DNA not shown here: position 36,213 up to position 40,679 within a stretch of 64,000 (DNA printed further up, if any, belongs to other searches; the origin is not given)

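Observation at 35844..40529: Giant 1388-aa multi-domain membrane protein with no recognisable catalytic or signalling motif, co-operonic with a 159-aa protein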

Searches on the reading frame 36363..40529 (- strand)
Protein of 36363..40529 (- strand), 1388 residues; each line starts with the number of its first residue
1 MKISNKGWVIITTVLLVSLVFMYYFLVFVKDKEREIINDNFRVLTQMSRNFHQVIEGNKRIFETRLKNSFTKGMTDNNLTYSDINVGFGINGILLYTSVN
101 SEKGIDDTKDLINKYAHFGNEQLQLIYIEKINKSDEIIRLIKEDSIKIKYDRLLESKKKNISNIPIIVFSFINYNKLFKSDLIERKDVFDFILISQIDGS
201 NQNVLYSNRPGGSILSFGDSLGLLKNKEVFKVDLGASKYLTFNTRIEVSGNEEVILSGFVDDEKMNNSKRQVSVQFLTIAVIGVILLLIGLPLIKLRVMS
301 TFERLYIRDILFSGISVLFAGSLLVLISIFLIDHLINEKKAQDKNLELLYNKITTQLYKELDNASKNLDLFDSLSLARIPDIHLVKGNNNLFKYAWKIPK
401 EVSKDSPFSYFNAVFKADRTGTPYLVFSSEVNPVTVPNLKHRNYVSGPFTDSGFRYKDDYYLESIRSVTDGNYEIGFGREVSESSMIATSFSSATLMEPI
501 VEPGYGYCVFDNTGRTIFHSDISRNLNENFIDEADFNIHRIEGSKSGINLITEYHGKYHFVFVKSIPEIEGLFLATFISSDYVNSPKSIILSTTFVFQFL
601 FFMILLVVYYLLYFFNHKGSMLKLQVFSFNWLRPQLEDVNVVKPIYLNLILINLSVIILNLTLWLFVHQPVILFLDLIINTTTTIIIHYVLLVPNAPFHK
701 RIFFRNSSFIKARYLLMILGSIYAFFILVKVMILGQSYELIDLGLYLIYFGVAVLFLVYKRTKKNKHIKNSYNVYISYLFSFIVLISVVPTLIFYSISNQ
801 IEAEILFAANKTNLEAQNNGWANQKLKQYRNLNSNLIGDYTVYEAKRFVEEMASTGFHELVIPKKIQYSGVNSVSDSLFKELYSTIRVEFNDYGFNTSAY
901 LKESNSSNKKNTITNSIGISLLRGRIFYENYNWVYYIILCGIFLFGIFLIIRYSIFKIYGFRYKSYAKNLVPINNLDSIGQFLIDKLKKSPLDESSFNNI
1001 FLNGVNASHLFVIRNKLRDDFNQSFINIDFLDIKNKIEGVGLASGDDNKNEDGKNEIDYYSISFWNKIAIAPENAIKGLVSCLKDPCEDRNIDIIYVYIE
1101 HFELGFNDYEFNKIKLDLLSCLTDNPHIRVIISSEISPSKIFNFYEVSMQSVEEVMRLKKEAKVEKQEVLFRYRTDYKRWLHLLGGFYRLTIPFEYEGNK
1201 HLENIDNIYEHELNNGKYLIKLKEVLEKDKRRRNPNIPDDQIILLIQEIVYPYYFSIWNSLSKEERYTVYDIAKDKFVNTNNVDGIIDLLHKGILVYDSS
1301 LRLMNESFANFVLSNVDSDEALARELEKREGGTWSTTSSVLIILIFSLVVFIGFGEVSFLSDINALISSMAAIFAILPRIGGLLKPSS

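Call 6: search_protein_families(library=pfam, proteins=[window:36363-40529:-], max_evalue=0.1)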
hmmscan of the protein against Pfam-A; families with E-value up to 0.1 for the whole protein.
window:36363-40529:- (1388 aa): 0 families

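Call 7: search_protein_families(library=ncbifam, proteins=[window:36363-40529:-], max_evalue=1)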
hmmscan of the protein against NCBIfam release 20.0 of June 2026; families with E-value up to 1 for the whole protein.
window:36363-40529:- (1388 aa): 0 families

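Call 8: search_protein_families(library=padloc, proteins=[window:36363-40529:-], max_evalue=1)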
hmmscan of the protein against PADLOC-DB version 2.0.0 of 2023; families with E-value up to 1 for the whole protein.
window:36363-40529:- (1388 aa): 1 family
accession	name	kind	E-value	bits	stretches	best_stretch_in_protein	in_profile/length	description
PDLC01502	Cmr5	-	0.0014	17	1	762-799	23-60/123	CAS-III-B; effector_SS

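Call 10: find_homologous_proteins(query=window:36363-40529:-)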
Query window:36363-40529:- (1388 aa): 14 proteins with E <= 0.001 among 8000 candidates.
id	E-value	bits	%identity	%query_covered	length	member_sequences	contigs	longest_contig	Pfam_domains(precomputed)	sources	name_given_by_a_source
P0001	0.0e+0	3053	100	100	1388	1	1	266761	-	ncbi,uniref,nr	ncbi:hypothetical protein [Marinigracilibium pacificum]|uniref:Cache domain-containing protein n=1 T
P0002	1.7e-296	1005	43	87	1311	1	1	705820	-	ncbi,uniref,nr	ncbi:cache domain-containing protein [Mangrovivirga sp. M17]|uniref:Cache domain-containing protein 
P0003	4.3e-209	715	33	100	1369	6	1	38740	-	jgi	jgi:hypothetical protein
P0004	4.1e-202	692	32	100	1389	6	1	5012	-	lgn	-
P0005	3.0e-38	149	26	29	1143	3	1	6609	-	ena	-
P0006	4.0e-38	149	24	58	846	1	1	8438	-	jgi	jgi:hypothetical protein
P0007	6.2e-23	99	28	15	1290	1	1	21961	-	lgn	-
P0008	6.2e-21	92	25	30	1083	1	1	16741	-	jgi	-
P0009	4.9e-9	53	31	11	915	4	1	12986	-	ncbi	ncbi:MAG: hypothetical protein ABI480_03300, partial [Chitinophagaceae bacterium]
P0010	1.6e-7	48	30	10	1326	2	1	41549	-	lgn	-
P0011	1.7e-6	44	28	10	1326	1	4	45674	-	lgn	-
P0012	4.3e-6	43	28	10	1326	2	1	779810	-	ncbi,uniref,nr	ncbi:hypothetical protein [Lunatibacter salilacus]|uniref:hypothetical protein n=1 Tax=Lunatibacter 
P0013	8.5e-6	42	26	10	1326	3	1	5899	-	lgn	-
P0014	1.4e-4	38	24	20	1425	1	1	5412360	-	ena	-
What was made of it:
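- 36363..40529 (-): Whole gene, 1388 aa: Cache-sensor / polytopic membrane / STAND-like NOD / TM-hairpin protein. 100% match to a Marinigracilibium pacificum protein named hypothetical or Cache domain-containing (call 10).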

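Call 13: find_encoding_contigs(protein=P0002, flank=6000, max_places=2)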
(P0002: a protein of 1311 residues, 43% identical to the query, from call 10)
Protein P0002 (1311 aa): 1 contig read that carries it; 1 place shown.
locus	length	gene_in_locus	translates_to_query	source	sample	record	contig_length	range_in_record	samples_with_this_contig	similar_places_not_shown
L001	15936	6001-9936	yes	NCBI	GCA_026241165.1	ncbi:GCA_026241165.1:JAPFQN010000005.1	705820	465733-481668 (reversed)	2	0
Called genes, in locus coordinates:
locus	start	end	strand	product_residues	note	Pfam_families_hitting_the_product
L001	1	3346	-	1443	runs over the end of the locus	PF00873:ACR_tran, PF02321:OEP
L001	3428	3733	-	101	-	PF20365:DUF6660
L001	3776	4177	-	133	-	PF01475:FUR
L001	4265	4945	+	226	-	PF01177:Asp_Glu_race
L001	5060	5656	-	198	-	-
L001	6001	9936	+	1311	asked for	-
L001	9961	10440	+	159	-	-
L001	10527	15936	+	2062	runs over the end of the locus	PF14870:PSII_BNR, PF01833:TIG (faint), PF20009:GEVED, PF00801:PKD (weak), PF18911:PKD_4, PF18962:Por_Secre_tail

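Call 14: find_encoding_contigs(protein=P0003, flank=6000, max_places=2)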
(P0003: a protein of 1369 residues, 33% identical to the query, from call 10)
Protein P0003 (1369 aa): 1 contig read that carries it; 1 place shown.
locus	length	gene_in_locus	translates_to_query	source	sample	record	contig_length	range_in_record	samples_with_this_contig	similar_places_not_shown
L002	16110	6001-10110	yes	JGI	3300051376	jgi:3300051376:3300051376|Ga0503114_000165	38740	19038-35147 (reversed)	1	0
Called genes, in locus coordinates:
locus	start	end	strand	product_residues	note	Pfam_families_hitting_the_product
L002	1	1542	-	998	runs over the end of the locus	PF00933:Glyco_hydro_3, PF00144:Beta-lactamase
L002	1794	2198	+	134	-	-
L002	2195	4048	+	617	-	PF02518:HATPase_c, PF13589:HATPase_c_3, PF01119:DNA_mis_repair, PF08676:MutL_C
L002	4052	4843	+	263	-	PF01694:Rhomboid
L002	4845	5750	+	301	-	PF01694:Rhomboid, PF20216:DUF6576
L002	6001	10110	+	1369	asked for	-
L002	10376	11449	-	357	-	PF21016:RlmN_N, PF04055:Radical_SAM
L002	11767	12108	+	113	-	PF05015:HigB-like_toxin (weak)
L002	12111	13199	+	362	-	PF06114:Peptidase_M78, PF10463:Peptidase_U49 (weak)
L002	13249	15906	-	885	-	PF23500:DUF7133, PF13646:HEAT_2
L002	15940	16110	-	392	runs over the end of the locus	PF13515:FUSC_2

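Call 18: search_solved_structures(query=A1, max_evalue=10, show_alignments=2)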
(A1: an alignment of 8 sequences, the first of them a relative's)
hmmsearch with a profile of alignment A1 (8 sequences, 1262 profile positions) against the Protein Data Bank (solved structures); distinct sequences matched with E-value up to 10: 2.
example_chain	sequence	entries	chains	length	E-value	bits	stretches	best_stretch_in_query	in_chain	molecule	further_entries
8b9z_A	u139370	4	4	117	0.4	11.7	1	568-666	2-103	NADH-ubiquinone oxidoreductase chain 3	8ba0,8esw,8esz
4i3r_G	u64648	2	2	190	0.46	11.6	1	329-398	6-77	Outer domain of HIV-1 gp120 (KER2018 OD4.2.2)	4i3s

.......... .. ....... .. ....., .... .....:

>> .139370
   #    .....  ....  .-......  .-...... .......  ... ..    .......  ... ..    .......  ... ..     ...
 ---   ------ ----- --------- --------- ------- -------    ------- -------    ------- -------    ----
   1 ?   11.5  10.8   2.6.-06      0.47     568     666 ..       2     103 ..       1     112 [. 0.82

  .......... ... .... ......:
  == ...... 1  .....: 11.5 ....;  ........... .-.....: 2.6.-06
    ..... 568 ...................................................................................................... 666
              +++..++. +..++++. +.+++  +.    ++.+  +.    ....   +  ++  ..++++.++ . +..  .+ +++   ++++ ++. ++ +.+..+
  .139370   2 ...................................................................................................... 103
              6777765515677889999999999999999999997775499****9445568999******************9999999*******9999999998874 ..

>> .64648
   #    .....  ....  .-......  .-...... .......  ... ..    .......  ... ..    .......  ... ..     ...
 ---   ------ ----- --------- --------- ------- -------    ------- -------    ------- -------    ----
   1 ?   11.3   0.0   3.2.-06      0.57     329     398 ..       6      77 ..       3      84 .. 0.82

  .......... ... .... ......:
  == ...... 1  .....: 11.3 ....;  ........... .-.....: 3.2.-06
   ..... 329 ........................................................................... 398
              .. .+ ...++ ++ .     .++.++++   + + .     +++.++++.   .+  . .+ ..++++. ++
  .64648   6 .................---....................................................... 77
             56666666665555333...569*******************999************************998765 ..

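Call 20: search_protein_families(library=pfam, proteins=[P0003, P0005, P0006, P0007, P0008, P0009, P0012, P0014], max_evalue=0.05)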
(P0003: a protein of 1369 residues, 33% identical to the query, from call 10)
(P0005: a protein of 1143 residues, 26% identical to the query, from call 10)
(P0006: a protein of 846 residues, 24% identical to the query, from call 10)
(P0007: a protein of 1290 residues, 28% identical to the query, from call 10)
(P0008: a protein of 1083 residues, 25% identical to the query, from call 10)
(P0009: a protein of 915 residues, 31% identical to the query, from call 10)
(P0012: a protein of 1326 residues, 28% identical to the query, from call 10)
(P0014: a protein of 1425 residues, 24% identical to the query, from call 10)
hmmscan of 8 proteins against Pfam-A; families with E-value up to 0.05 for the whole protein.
P0003 (1369 aa): 1 family
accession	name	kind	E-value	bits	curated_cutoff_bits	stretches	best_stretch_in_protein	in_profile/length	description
PF10883.13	DUF2681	-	0.037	14.8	28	0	24-68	16-60/90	Protein of unknown function (DUF2681)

P0005 (1143 aa): 0 families

P0006 (846 aa): 1 family
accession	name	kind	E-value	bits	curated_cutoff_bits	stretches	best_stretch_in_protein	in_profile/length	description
PF01895.24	PhoU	-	0.046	14.5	23.5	0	791-845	18-73/89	PhoU domain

P0007 (1290 aa): 2 families
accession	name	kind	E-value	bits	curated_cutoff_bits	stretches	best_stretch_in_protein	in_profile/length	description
PF02743.24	dCache_1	-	0.00019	21.5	45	1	326-533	15-196/240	Cache domain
PF03870.21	RNA_pol_Rpb8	-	0.015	15.9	25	1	108-163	4-63/141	RNA polymerase Rpb8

P0008 (1083 aa): 0 families

P0009 (915 aa): 0 families

P0012 (1326 aa): 0 families

P0014 (1425 aa): 1 family
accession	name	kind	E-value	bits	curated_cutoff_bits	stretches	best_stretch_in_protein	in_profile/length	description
PF02743.24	dCache_1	-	0.0018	18.3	45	0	562-630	171-239/240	Cache domain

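Call 21: find_homologous_proteins(query=A2, max_evalue=0.001)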
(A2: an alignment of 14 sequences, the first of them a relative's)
Query A2 (14 sequences) (1388 aa, profile of the alignment): 9 proteins with E <= 0.001 among 8000 candidates.
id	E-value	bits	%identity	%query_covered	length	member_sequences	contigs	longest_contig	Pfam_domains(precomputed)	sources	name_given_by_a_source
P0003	0.0e+0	1524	33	100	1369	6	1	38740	-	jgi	jgi:hypothetical protein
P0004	0.0e+0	1514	32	100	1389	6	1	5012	-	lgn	-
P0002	0.0e+0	1470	43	87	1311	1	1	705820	-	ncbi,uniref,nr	ncbi:cache domain-containing protein [Mangrovivirga sp. M17]|uniref:Cache domain-containing protein 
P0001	0.0e+0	1457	100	100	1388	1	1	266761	-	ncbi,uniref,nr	ncbi:hypothetical protein [Marinigracilibium pacificum]|uniref:Cache domain-containing protein n=1 T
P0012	0.0e+0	1309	28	10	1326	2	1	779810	-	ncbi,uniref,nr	ncbi:hypothetical protein [Lunatibacter salilacus]|uniref:hypothetical protein n=1 Tax=Lunatibacter 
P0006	1.5e-244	833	24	58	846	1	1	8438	-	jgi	jgi:hypothetical protein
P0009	4.3e-215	735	31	11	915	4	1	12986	-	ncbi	ncbi:MAG: hypothetical protein ABI480_03300, partial [Chitinophagaceae bacterium]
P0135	1.5e-150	521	38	51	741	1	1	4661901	-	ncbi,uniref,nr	ncbi:hypothetical protein [Mangrovivirga cuniculi]|uniref:Cache domain-containing protein n=1 Tax=Ma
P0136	2.0e-28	117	31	4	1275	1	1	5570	-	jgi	jgi:hypothetical protein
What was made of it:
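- Tried and rejected: It grossly under-reported the family (14 and 9 hits; calls 10, 21).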

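Call 28: find_encoding_contigs(protein=P0012, flank=6000, max_places=1)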
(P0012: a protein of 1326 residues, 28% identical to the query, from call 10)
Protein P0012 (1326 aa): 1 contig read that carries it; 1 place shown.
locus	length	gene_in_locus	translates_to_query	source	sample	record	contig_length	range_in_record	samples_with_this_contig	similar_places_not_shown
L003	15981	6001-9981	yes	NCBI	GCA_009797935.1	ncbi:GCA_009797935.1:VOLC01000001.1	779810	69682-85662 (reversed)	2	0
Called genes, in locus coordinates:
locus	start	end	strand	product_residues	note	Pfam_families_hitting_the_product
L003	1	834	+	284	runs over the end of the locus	PF01261:AP_endonuc_2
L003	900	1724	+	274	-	PF01261:AP_endonuc_2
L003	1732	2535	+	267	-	PF00561:Abhydrolase_1, PF12697:Abhydrolase_6, PF12146:Hydrolase_4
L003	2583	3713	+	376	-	PF01839:FG-GAP (faint), PF13517:FG-GAP_3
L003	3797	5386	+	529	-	PF16371:MetallophosN, PF16370:MetallophosC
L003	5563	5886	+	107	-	PF00355:Rieske, PF13806:Rieske_2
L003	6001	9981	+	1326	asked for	-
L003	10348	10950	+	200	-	PF04542:Sigma70_r2, PF08281:Sigma70_r4_2, PF04545:Sigma70_r4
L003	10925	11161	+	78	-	-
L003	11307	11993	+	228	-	PF00730:HhH-GPD, PF00633:HHH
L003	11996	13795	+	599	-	PF13522:GATase_6, PF13537:GATase_7, PF00733:Asn_synthase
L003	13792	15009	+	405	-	PF13439:Glyco_transf_4, PF13579:Glyco_trans_4_4, PF00534:Glycos_transf_1, PF13692:Glyco_trans_1_4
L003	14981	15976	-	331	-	PF25594:GldB_lipo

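Call 29: find_encoding_contigs(protein=P0007, flank=6000, max_places=1)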
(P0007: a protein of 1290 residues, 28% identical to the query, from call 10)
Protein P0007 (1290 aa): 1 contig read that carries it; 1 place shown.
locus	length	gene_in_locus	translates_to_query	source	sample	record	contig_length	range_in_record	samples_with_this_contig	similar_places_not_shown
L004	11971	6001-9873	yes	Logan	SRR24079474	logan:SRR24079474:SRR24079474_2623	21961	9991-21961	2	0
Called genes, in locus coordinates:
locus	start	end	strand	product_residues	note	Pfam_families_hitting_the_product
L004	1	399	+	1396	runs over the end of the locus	-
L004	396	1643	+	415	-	PF01566:Nramp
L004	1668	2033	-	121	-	PF01152:Bac_globin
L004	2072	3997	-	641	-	PF14849:YidC_periplas, PF02096:60KD_IMP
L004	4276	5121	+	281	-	PF01145:Band_7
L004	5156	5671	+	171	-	-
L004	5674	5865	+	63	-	-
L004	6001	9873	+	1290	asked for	-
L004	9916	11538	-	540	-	PF06418:CTP_synth_N, PF00117:GATase, PF07722:Peptidase_C26 (weak)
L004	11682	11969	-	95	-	?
